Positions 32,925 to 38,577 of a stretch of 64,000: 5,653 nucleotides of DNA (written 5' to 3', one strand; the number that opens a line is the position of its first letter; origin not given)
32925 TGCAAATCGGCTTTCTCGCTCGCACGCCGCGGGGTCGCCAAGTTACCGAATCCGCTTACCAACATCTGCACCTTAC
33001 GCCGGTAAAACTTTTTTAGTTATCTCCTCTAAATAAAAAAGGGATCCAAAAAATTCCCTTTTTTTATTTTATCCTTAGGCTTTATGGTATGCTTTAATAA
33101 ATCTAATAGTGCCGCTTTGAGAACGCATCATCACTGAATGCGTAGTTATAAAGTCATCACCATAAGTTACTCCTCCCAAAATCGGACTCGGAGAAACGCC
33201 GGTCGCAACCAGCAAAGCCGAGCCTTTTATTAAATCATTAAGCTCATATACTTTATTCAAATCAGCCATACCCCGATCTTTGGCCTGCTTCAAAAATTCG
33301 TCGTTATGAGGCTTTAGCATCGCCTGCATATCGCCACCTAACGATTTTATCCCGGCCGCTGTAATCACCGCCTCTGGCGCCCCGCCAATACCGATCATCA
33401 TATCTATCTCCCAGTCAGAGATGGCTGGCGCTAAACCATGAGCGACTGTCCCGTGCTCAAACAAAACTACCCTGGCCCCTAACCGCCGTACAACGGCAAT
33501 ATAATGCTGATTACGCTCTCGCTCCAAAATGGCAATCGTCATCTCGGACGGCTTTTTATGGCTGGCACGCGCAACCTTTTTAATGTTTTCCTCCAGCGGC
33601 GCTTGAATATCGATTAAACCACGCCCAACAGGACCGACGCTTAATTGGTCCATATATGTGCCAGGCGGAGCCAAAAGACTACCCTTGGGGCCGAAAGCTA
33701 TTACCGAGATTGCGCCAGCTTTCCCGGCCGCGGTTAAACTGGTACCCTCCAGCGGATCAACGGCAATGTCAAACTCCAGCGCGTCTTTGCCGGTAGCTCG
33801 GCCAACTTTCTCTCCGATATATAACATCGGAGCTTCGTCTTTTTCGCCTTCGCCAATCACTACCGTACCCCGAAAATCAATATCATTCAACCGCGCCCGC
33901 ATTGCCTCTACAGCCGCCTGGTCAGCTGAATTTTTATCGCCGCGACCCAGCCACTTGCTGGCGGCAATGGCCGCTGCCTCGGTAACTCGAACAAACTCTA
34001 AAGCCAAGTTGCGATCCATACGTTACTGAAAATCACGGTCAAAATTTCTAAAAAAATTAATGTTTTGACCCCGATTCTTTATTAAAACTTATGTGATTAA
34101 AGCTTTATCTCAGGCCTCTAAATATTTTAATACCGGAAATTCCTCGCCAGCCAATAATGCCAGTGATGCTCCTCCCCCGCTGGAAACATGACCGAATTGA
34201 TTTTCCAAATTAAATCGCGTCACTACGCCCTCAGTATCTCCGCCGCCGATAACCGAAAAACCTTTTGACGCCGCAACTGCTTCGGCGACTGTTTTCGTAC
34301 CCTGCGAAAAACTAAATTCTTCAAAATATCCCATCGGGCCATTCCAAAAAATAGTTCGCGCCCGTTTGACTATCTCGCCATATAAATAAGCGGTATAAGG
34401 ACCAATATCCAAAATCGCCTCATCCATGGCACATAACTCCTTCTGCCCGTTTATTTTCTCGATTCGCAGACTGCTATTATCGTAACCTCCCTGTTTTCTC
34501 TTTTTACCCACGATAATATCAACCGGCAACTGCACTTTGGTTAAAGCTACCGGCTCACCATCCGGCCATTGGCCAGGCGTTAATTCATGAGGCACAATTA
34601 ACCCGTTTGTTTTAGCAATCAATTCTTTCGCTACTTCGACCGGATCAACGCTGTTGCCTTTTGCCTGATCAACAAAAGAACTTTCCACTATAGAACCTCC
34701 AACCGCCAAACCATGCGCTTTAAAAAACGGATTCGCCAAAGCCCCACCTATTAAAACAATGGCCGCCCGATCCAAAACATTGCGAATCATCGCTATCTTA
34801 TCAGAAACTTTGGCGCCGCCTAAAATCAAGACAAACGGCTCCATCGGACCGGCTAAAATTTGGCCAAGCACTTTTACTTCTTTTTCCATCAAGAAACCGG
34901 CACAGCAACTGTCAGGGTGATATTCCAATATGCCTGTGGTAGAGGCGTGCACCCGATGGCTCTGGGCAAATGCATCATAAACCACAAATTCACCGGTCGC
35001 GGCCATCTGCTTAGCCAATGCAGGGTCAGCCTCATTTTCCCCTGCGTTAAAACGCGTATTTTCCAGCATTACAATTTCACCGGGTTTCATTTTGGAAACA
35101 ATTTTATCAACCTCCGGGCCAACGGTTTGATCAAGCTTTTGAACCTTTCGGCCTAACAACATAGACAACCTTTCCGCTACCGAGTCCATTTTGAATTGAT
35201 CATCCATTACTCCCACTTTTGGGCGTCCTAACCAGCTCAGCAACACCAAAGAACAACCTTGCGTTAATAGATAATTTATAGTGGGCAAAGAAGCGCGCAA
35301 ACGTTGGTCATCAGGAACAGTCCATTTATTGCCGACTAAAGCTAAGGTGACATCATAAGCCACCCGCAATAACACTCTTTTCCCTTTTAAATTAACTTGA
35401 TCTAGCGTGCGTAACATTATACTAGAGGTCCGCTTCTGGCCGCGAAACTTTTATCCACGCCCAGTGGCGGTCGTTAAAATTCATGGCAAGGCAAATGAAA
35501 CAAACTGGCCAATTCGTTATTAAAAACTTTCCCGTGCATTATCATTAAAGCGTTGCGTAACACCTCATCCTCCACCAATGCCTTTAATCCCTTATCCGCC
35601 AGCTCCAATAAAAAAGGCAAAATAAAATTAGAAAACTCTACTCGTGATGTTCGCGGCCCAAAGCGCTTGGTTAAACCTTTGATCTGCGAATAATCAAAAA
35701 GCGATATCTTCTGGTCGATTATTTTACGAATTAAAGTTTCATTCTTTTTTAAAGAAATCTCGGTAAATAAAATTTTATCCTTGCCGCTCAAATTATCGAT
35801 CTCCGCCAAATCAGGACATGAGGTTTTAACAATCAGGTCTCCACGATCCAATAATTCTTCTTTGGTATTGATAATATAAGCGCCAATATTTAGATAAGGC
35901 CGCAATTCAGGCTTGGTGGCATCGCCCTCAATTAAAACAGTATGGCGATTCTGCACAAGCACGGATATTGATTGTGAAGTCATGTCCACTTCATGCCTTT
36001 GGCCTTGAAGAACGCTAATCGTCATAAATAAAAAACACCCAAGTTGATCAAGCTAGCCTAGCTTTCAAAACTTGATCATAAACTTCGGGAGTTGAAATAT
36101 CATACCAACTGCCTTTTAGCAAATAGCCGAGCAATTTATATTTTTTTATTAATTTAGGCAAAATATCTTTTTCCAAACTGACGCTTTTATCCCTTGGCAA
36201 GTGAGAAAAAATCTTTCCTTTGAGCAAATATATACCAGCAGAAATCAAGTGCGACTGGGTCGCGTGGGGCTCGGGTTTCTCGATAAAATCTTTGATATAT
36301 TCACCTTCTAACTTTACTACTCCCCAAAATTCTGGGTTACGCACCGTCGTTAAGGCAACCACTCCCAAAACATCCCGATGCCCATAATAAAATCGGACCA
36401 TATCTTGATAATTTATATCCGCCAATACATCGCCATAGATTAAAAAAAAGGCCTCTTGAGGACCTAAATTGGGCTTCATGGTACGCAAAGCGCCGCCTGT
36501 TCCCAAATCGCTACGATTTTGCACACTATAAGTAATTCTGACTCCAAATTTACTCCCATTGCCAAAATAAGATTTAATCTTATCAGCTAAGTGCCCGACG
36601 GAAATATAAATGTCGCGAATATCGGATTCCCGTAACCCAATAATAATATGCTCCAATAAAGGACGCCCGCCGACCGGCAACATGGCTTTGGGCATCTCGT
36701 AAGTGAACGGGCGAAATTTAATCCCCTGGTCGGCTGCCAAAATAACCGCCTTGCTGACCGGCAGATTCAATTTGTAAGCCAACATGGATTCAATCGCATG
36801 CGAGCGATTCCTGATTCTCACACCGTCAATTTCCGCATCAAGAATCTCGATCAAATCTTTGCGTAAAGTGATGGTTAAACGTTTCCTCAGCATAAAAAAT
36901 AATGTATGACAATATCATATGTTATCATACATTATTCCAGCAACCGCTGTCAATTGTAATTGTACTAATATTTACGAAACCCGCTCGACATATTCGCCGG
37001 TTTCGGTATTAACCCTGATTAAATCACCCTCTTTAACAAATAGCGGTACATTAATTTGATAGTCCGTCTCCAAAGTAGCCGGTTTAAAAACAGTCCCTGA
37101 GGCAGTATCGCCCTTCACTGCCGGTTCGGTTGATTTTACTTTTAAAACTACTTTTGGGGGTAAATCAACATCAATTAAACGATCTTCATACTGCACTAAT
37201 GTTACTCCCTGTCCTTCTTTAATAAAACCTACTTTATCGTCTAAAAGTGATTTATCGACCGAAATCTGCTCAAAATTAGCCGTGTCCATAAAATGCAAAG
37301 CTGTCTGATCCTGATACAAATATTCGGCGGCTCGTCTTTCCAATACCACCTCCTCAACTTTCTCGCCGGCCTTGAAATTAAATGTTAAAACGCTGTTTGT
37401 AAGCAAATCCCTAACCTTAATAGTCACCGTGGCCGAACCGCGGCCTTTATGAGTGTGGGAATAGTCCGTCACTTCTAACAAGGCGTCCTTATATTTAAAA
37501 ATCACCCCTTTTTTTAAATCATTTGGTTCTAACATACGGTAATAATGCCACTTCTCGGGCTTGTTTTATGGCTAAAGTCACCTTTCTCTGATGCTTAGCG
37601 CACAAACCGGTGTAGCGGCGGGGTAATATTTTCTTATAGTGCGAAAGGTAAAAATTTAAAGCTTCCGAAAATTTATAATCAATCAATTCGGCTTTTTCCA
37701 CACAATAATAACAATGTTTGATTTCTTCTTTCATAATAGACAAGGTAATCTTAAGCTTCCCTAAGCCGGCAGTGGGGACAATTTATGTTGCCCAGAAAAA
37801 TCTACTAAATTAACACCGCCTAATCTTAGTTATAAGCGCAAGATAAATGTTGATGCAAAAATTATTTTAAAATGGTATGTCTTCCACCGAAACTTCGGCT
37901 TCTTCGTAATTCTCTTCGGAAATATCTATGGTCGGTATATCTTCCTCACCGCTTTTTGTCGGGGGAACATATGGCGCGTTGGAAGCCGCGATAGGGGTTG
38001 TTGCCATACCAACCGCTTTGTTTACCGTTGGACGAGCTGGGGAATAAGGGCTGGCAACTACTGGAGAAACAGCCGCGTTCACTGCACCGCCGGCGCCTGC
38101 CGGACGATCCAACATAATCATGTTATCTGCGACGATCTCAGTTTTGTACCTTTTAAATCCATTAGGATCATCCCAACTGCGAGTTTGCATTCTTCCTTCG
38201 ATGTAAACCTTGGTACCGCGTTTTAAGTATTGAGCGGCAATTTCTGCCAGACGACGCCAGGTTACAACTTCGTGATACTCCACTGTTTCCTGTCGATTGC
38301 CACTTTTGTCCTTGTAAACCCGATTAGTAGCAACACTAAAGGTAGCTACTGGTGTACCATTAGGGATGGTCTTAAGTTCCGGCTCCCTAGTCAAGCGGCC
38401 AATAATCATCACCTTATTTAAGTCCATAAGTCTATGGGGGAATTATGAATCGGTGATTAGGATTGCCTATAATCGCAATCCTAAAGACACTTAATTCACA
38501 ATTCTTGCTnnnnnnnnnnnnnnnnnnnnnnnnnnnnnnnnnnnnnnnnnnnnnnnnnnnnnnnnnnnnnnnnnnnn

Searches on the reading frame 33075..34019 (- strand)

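Call 21: search_protein_families(library=pfam, proteins=[window:33075-34019:-])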
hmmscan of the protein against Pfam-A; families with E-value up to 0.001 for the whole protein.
window:33075-34019:- (314 aa): 1 family
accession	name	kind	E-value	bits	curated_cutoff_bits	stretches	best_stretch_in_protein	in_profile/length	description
PF03320.18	FBPase_glpX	-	3.6e-120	400.9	27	1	3-312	1-307/307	Bacterial fructose-1,6-bisphosphatase, glpX-encoded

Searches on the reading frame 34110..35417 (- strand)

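Call 21: search_protein_families(library=pfam, proteins=[window:34110-35417:-])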
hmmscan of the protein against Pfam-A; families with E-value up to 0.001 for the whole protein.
window:34110-35417:- (435 aa): 1 family
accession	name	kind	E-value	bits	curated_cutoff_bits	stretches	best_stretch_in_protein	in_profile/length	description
PF00162.24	PGK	-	2e-115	386.3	27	1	5-425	1-379/379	Phosphoglycerate kinase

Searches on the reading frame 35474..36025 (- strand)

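Call 21: search_protein_families(library=pfam, proteins=[window:35474-36025:-])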
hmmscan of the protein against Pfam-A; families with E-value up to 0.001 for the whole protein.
window:35474-36025:- (183 aa): 2 families
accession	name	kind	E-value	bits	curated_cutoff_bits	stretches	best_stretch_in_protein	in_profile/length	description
PF05222.21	AlaDh_PNT_N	-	1.9e-11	44.8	30.4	1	13-117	13-119/136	Alanine dehydrogenase/PNT, N-terminal domain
PF01262.27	AlaDh_PNT_C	-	2e-05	24.6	23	1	124-169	167-213/214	Alanine dehydrogenase/PNT, C-terminal domain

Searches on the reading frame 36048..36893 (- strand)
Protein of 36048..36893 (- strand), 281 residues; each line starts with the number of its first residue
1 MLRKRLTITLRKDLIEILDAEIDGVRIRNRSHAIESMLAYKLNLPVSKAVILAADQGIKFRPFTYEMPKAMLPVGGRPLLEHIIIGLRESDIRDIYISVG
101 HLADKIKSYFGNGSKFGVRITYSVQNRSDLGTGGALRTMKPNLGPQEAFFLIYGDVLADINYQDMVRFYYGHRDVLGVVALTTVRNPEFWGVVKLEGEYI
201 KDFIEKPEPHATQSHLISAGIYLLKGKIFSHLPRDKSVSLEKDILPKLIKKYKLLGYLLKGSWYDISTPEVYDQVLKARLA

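Call 21: search_protein_families(library=pfam, proteins=[window:36048-36893:-])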
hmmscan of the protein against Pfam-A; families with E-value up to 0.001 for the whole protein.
window:36048-36893:- (281 aa): 2 families
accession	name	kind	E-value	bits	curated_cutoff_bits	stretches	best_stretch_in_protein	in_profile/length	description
PF00483.29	NTP_transferase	-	2.9e-34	119.2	21.2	1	48-272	1-235/245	Nucleotidyl transferase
PF12804.13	NTP_transf_3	-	8.4e-10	39.5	27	1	49-156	1-96/160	MobA-like NTP transferase domain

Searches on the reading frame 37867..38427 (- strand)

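Call 21: search_protein_families(library=pfam, proteins=[window:37867-38427:-])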
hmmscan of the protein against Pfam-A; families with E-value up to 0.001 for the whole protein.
window:37867-38427:- (186 aa): 1 family
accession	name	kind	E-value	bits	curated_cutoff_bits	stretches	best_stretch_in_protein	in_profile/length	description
PF00436.31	SSB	-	1.3e-40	138.1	26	1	3-106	1-104/104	Single-strand binding protein family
